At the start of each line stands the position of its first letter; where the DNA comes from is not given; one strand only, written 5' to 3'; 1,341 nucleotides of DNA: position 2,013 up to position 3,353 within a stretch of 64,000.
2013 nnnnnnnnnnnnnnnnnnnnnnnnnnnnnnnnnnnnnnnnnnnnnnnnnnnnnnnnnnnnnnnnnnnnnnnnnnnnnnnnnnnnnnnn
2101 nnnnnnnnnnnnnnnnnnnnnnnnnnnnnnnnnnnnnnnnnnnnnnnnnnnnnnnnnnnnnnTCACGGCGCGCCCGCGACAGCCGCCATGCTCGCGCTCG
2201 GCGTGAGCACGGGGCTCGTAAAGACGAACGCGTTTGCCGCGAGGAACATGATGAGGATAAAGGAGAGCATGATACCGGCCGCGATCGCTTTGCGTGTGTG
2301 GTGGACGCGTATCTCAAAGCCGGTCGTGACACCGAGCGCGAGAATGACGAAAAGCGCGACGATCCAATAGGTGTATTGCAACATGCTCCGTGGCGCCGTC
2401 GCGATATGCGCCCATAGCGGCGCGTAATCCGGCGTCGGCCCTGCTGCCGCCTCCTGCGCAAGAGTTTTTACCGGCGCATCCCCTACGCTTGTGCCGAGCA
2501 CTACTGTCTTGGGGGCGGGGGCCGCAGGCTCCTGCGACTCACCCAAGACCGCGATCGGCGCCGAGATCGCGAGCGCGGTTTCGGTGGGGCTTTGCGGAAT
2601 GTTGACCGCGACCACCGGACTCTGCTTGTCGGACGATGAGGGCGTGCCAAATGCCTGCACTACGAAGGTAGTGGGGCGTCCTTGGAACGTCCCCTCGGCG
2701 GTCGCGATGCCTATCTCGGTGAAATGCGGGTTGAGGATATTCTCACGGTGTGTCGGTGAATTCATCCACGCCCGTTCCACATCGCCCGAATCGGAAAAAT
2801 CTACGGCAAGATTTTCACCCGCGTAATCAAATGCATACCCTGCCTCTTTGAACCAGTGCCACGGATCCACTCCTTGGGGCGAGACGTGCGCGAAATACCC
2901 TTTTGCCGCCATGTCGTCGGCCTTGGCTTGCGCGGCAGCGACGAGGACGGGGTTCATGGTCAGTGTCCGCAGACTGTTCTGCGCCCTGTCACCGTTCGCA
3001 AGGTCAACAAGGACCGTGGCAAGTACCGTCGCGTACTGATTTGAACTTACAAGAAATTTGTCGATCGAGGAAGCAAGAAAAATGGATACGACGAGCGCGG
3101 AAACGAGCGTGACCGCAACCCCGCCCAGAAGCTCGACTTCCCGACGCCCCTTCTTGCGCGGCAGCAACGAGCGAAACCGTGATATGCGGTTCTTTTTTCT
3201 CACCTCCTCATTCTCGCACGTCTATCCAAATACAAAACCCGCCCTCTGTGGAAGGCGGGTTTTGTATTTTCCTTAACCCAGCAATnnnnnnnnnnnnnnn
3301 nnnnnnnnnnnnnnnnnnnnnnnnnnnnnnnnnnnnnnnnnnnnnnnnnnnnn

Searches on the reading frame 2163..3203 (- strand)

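Call 104: search_protein_families(library=pfam, proteins=[window:2163-3203:-], max_evalue=0.001)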
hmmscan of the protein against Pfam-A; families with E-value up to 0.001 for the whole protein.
window:2163-3203:- (346 aa): 1 family
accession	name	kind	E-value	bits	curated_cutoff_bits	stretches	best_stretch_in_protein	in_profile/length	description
PF00188.32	CAP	-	1.1e-16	62.2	21.1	1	67-185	2-117/117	Cysteine-rich secretory protein family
